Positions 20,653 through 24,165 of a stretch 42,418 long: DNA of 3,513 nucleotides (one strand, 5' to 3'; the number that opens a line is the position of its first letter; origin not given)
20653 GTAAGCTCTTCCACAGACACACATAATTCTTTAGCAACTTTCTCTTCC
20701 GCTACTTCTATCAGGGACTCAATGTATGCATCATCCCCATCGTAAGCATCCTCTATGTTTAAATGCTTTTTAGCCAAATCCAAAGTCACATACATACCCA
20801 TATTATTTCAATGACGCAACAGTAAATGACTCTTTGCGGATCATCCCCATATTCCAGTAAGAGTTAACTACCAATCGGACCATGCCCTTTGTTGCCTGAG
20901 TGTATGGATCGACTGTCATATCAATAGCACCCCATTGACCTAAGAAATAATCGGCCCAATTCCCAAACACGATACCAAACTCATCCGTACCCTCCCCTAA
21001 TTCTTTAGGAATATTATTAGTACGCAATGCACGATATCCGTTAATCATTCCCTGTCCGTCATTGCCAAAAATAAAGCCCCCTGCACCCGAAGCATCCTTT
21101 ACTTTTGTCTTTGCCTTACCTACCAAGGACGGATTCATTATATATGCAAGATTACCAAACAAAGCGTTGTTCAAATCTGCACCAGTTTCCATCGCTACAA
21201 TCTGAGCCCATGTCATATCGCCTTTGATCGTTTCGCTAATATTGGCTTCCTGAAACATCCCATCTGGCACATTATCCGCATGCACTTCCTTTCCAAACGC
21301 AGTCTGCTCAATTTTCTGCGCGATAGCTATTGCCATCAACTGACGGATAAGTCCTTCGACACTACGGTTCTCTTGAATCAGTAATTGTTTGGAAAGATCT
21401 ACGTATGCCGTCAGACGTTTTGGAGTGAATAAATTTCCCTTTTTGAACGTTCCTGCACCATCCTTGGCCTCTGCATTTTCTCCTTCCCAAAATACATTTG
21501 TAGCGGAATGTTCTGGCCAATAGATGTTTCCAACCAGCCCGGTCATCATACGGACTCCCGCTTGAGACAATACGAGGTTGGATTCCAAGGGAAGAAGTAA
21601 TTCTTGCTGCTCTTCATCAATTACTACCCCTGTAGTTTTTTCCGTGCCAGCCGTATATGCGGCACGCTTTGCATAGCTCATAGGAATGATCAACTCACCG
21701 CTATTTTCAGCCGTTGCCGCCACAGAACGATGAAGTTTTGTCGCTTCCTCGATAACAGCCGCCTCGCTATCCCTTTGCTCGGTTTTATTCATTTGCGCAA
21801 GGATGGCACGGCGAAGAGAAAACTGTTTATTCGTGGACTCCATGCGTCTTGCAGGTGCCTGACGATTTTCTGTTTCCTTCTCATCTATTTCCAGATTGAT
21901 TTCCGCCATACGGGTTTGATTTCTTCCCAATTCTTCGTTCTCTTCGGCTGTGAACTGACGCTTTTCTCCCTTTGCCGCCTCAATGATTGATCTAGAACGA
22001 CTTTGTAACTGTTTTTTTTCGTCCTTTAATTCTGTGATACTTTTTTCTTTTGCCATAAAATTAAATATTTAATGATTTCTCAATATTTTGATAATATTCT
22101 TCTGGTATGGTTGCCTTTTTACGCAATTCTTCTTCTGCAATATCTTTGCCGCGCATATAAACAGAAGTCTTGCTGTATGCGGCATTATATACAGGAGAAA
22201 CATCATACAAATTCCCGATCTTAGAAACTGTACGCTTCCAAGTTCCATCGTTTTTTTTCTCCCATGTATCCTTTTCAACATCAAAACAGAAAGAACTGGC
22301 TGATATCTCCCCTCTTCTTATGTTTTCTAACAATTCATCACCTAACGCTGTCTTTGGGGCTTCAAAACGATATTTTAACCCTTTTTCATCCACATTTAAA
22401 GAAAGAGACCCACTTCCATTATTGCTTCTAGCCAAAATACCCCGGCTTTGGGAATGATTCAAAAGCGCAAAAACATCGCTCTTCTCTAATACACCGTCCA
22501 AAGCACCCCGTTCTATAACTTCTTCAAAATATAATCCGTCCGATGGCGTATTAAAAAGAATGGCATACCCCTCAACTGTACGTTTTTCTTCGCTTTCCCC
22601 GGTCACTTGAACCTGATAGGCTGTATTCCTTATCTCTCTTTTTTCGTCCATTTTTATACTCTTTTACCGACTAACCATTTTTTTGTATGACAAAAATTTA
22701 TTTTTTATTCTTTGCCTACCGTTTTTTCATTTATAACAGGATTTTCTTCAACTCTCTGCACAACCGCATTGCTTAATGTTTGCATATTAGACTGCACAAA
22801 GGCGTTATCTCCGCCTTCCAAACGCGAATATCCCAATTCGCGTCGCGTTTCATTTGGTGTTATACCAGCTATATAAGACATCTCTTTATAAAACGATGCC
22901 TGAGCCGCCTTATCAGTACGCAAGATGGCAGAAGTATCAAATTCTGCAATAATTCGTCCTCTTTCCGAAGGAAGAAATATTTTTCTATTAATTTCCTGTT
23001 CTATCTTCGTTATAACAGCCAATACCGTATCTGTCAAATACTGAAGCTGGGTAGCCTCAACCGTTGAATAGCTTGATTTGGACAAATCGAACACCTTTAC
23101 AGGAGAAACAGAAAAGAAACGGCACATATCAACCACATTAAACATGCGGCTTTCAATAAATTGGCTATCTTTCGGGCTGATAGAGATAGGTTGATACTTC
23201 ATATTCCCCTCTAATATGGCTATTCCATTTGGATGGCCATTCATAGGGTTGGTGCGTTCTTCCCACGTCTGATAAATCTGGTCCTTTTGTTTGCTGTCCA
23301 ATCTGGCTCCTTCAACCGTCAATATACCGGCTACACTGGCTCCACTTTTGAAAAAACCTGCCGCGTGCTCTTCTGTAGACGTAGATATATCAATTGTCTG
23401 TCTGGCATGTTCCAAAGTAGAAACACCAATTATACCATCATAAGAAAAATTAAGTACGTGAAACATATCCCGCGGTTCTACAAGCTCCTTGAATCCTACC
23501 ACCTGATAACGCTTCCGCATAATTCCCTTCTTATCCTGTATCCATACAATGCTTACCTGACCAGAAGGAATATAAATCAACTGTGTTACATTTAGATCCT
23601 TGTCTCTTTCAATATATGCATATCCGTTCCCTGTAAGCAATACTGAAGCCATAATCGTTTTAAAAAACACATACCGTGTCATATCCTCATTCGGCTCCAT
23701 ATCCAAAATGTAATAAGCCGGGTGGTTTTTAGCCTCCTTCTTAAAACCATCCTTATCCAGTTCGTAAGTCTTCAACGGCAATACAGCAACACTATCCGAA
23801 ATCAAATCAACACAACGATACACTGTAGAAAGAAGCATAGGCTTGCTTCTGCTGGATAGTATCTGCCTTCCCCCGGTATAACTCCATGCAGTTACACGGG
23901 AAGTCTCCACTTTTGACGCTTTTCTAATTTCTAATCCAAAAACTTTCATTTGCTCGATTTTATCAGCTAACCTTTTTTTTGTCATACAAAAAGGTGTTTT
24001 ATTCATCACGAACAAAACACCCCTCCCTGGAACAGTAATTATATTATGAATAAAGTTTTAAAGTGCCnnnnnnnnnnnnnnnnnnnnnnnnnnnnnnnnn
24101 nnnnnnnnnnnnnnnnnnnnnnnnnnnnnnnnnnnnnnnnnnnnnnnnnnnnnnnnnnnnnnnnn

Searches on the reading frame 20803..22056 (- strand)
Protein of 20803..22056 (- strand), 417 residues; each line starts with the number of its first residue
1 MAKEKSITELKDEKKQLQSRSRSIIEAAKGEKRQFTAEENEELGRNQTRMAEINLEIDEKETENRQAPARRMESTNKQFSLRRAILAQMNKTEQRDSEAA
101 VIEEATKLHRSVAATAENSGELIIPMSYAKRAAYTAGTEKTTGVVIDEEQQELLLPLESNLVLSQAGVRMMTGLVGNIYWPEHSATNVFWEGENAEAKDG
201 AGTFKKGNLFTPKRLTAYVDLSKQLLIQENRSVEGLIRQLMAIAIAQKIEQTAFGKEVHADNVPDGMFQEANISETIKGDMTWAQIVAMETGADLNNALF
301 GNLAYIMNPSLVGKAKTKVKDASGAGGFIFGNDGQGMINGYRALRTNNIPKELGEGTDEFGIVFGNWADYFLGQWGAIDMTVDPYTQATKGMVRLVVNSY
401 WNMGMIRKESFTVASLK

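Call 94: search_protein_families(library=pfam, proteins=[window:20803-22056:-], max_evalue=0.001)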
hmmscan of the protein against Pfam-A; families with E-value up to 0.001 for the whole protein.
window:20803-22056:- (417 aa): 1 family
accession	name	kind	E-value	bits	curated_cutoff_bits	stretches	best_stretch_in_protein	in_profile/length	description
PF05065.19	Phage_capsid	-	1.9e-24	87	24.2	1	152-414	12-278/280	Phage capsid family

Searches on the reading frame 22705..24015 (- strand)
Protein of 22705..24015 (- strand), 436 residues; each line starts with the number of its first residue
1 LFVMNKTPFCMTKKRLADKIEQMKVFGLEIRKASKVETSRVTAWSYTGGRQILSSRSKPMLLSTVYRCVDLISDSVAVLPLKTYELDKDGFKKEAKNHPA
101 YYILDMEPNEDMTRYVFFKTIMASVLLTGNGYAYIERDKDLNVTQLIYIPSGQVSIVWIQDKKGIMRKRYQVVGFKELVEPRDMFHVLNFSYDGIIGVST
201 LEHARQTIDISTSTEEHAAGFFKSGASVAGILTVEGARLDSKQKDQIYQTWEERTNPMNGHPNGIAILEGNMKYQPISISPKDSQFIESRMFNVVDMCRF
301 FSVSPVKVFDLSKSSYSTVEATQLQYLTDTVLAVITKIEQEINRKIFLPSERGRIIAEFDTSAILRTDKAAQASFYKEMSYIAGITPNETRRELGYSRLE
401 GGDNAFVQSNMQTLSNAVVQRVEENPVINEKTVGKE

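Call 94: search_protein_families(library=pfam, proteins=[window:22705-24015:-], max_evalue=0.001)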
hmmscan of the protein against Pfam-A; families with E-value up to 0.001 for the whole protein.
window:22705-24015:- (436 aa): 1 family
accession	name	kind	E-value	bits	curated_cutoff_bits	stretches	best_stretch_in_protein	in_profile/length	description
PF04860.17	Phage_portal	-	1.1e-90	304.6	39.1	1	63-395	1-321/321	Phage portal protein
